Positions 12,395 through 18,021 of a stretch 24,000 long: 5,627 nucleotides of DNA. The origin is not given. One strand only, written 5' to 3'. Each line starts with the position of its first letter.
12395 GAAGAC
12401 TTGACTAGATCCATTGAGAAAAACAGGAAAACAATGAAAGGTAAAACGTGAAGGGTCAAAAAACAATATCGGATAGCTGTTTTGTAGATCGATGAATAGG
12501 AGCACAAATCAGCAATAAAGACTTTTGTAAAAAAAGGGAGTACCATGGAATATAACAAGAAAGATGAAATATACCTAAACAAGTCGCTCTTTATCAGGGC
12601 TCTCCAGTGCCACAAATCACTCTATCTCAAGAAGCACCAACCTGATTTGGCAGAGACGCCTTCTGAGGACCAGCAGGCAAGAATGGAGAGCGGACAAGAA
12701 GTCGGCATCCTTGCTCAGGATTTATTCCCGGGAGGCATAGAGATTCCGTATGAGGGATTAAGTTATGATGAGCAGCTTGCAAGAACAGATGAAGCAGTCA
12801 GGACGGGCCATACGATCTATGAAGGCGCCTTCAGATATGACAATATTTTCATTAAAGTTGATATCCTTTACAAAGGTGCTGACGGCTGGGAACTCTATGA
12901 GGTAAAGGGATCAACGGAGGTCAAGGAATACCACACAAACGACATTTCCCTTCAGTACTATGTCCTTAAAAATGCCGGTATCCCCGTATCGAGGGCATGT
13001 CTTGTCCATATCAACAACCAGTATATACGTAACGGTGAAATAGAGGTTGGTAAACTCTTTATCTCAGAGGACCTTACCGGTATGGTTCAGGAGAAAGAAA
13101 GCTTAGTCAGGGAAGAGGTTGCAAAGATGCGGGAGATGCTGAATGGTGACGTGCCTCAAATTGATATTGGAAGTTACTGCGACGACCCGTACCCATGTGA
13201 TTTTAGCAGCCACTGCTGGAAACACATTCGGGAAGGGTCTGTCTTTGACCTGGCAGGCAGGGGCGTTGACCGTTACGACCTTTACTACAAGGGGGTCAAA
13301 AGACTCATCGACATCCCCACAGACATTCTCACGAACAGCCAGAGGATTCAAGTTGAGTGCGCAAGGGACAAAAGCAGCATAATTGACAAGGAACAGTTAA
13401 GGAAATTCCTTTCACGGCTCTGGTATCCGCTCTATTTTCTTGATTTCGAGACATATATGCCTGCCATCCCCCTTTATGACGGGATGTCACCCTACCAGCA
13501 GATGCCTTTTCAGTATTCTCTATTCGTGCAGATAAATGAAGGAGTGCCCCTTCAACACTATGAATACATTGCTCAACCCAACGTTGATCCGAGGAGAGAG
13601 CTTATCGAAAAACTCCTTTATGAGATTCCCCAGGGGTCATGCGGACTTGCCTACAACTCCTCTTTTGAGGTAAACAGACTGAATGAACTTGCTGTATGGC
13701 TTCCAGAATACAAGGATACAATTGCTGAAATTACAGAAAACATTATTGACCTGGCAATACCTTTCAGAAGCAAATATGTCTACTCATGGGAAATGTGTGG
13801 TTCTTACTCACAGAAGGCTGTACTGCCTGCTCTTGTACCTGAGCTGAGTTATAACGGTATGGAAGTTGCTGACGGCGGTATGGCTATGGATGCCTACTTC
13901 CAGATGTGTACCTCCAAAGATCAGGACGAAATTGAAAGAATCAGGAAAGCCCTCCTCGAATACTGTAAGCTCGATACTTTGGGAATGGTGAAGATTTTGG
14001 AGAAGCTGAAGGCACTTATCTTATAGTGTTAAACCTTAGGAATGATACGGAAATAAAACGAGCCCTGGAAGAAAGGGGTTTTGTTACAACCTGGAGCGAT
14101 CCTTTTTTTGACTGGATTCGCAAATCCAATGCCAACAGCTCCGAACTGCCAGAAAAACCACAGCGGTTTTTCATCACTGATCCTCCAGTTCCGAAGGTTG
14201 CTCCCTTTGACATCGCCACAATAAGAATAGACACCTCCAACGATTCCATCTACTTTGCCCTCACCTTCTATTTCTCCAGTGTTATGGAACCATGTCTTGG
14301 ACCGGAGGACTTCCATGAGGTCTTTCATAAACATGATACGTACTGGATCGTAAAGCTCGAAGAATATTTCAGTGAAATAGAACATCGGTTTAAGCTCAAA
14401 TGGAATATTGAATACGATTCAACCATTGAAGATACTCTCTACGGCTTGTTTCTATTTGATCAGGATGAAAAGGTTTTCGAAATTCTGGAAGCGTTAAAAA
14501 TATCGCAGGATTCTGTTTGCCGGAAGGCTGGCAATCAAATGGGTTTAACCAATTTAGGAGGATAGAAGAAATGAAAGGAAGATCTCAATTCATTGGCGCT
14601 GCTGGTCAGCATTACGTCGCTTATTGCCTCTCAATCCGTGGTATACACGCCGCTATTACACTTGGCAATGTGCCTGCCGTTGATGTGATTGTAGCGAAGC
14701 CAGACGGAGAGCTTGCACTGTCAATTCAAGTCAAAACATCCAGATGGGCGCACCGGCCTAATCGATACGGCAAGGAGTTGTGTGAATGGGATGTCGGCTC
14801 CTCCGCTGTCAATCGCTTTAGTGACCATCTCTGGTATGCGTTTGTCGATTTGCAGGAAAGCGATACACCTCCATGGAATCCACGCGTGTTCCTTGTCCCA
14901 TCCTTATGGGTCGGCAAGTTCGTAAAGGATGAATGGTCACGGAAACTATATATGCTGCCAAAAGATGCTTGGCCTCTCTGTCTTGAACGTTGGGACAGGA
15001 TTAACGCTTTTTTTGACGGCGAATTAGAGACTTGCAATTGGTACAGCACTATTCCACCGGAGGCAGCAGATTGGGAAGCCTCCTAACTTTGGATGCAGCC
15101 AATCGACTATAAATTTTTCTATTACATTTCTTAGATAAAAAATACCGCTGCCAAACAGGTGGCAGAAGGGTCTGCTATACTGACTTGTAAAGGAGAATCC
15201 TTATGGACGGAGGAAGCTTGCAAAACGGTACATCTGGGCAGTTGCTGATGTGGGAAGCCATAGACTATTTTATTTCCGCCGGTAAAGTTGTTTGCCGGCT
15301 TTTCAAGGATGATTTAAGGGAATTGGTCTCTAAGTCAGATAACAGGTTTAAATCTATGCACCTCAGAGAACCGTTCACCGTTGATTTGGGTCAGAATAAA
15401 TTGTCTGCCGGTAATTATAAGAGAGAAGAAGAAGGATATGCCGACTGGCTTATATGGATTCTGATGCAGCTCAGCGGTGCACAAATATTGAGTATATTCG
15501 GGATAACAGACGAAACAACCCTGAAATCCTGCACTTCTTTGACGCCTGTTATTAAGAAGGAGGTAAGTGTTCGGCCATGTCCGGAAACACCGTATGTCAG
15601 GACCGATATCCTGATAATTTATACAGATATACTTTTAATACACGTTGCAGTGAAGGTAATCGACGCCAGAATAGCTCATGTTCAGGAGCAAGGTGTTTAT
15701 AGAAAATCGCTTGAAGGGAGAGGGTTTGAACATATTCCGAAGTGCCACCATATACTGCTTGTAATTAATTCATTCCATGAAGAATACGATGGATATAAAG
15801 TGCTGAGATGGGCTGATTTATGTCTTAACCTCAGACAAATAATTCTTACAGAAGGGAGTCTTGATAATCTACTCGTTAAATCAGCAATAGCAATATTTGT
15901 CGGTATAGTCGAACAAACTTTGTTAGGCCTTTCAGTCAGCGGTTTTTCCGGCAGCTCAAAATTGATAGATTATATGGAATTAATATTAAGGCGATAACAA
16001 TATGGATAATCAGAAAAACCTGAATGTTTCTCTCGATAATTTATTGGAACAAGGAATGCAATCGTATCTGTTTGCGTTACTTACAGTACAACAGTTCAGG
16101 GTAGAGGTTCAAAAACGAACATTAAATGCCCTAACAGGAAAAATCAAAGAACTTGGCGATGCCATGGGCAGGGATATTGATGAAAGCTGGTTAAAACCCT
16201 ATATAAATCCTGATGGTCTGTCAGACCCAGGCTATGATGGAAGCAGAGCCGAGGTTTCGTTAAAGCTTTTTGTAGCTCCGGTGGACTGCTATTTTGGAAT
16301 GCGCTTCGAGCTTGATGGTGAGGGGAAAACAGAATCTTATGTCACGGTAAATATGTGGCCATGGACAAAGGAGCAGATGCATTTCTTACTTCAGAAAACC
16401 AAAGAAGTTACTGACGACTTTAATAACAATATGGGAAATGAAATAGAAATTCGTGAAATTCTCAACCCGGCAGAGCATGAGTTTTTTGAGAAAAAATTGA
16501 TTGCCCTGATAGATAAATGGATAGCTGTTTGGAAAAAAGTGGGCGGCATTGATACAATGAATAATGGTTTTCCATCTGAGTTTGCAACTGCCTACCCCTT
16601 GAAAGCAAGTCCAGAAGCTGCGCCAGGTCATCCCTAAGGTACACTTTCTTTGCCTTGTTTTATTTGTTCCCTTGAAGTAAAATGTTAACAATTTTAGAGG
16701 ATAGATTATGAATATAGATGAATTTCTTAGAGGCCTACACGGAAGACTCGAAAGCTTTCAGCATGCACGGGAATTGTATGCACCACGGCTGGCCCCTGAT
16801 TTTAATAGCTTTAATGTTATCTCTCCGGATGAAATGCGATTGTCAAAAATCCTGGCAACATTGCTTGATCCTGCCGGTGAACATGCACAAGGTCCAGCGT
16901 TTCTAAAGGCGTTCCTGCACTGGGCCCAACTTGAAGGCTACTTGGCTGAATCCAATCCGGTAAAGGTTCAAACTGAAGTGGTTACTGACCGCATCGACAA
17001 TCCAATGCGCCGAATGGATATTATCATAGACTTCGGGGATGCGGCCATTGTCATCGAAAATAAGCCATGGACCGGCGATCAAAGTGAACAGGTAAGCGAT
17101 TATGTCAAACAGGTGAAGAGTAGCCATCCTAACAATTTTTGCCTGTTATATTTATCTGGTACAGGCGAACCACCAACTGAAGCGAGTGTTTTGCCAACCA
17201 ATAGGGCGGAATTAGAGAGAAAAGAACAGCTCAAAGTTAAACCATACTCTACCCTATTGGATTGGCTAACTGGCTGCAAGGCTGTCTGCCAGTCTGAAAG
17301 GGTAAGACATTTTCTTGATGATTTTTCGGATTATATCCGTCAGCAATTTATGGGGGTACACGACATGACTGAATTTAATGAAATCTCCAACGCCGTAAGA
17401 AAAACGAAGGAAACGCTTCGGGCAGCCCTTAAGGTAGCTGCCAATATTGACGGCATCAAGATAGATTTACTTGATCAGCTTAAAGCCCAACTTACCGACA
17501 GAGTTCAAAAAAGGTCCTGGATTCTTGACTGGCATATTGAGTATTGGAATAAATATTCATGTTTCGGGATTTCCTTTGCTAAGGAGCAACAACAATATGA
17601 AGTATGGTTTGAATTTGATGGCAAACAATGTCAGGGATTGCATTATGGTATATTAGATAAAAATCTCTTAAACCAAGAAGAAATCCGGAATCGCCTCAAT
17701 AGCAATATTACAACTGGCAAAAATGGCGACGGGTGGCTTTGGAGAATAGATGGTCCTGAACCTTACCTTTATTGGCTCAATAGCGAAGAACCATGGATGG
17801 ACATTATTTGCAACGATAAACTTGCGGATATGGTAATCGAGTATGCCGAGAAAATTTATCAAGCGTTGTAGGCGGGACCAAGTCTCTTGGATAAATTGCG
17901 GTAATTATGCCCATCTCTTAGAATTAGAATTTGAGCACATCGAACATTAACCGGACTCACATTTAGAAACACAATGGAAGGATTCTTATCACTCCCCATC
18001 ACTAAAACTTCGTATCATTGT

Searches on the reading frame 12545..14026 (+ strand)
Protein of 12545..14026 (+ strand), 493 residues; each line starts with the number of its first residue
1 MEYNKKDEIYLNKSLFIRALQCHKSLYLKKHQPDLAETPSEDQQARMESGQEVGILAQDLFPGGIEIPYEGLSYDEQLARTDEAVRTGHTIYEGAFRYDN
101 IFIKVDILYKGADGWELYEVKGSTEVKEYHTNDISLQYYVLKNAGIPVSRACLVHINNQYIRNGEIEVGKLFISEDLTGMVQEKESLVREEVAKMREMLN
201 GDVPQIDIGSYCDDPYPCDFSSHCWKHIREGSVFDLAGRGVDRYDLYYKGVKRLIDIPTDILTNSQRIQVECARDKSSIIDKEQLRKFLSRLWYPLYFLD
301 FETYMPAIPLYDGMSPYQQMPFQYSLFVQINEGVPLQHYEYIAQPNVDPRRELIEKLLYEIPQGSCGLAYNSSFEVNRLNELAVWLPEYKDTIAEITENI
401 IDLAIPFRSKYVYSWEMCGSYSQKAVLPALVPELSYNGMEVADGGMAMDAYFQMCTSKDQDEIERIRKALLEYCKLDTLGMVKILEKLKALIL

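Call 7: search_protein_families(library=pfam, proteins=[window:12545-14026:+], max_evalue=0.01)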
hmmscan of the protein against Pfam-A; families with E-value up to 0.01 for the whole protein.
window:12545-14026:+ (493 aa): 3 families
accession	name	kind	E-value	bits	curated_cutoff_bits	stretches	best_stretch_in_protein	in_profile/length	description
PF11074.14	DUF2779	-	1.2e-40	139.1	23.3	1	297-422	1-126/126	Domain of unknown function(DUF2779)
PF01930.23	Cas_Cas4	-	2.3e-05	25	22.7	1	80-225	26-159/160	Domain of unknown function DUF83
PF13482.12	RNase_H_2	-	0.00019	21.9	22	1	354-488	48-164/165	RNase_H superfamily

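Call 8: search_protein_families(library=padloc, proteins=[window:12545-14026:+], max_evalue=0.1)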
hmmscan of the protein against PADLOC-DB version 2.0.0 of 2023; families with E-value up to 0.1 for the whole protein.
window:12545-14026:+ (493 aa): 5 families
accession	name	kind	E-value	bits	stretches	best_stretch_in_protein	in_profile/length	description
PDLC01447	Cas4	-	7.4e-07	27.8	1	22-226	16-159/161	"CAS-I,CAS-II,CAS-III,CAS-IV,CAS-V,CAS-VI; acquisition_associated"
PDLC01611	Cas4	-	9.4e-07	27.3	1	97-225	49-157/158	"CAS-I,CAS-II,CAS-III,CAS-IV,CAS-V,CAS-VI; acquisition_associated"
PDLC01771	Cas4b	-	0.0007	17.8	1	81-225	31-159/162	-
PDLC01250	Cas4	-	0.0019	16.5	1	76-162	39-122/168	"CAS-I,CAS-II,CAS-III,CAS-IV,CAS-V,CAS-VI; acquisition_associated"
PDLC02086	Cas4b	-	0.0062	14.6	1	77-155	26-106/161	-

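Call 9: search_protein_families(library=ncbifam, proteins=[window:12545-14026:+], max_evalue=0.1)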
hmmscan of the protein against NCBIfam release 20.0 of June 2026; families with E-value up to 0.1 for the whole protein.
window:12545-14026:+ (493 aa): 1 family
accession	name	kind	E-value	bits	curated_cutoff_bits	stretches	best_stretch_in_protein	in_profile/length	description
NF045869.1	UU173_fam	subfamily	1.2e-15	57.5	225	2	298-486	415-642/650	UU173 family protein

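Call 80: search_protein_families(library=phrogs, proteins=[window:12545-14026:+], max_evalue=0.001)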
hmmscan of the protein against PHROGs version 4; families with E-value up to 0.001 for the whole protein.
window:12545-14026:+ (493 aa): 0 families

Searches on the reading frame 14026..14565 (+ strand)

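Call 7: search_protein_families(library=pfam, proteins=[window:14026-14565:+], max_evalue=0.01)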
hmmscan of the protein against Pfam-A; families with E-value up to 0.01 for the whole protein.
window:14026-14565:+ (179 aa): 0 families

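Call 62: search_protein_families(library=pfam, proteins=[window:14026-14565:+], max_evalue=0.1)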
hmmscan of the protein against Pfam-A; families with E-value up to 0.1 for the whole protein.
window:14026-14565:+ (179 aa): 1 family
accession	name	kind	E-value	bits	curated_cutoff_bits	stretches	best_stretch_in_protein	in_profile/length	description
PF16344.10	FecR_C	-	0.075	13.5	24.4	0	110-170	8-66/70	FecR, C-terminal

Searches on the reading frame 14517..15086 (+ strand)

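Call 62: search_protein_families(library=pfam, proteins=[window:14517-15086:+], max_evalue=0.1)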
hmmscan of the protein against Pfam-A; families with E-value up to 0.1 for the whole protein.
window:14517-15086:+ (189 aa): 1 family
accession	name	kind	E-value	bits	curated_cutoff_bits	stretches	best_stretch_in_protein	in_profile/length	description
PF07618.16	DUF1580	-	0.0017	18.4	24.4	1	75-95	20-40/57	Protein of unknown function (DUF1580)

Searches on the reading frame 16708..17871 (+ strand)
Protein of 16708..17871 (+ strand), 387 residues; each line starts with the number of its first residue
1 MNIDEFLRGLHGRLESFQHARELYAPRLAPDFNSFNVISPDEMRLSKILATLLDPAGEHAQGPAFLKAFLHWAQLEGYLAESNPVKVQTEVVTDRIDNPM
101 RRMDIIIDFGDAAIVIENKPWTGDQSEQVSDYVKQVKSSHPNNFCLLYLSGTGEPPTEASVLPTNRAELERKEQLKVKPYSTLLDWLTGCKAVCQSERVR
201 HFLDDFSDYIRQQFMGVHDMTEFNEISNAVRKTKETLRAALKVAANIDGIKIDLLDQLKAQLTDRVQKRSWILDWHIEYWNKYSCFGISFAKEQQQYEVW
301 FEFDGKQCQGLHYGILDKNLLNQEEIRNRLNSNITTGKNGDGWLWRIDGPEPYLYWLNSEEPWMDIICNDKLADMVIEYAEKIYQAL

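Call 6: search_protein_families(library=pfam, proteins=[window:16708-17871:+], max_evalue=0.01)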
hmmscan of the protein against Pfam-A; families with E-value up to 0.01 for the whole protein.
window:16708-17871:+ (387 aa): 1 family
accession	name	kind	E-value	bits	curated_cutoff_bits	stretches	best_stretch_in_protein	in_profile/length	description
PF14281.12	PDDEXK_4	-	1.3e-23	84.4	22.3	1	32-198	1-173/183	PD-(D/E)XK nuclease superfamily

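Call 8: search_protein_families(library=padloc, proteins=[window:16708-17871:+], max_evalue=0.1)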
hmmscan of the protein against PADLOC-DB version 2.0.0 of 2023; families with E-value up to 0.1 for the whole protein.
window:16708-17871:+ (387 aa): 14 families
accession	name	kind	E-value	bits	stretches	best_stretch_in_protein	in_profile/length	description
PDLC04980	PDC-S26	-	2.8e-44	150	1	31-386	30-381/389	-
PDLC04983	PDC-S26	-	6.4e-39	132.5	1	28-385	31-401/413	-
PDLC04974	PDC-S26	-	6.4e-33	112.6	1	31-326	31-329/401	-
PDLC04972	PDC-S26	-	4.6e-18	63.7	1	31-221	30-216/397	-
PDLC04977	PDC-S26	-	1.3e-17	62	1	31-301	29-291/400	-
PDLC04976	PDC-S26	-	3e-12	44.4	1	1-269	1-285/451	-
PDLC04981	PDC-S26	-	2.2e-10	38.4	1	45-154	39-147/358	-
PDLC04975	PDC-S26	-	4.7e-09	34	1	45-143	37-130/351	-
PDLC04971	PDC-S26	-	9.8e-08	29.2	1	28-171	30-189/415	-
PDLC04969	PDC-S26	-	9.8e-07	26.1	1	38-122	37-117/367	-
PDLC04982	PDC-S26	-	7.6e-06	23.4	1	40-119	34-122/392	-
PDLC04973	PDC-S26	-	1.5e-05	22.5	1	45-149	57-159/394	-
PDLC04970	PDC-S26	-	0.00083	16.6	1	48-138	47-135/373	-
PDLC04456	PDC-M15A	-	0.013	13.2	1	104-211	88-196/260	-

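Call 9: search_protein_families(library=ncbifam, proteins=[window:16708-17871:+], max_evalue=0.1)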
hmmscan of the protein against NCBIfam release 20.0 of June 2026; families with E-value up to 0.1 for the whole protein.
window:16708-17871:+ (387 aa): 0 families
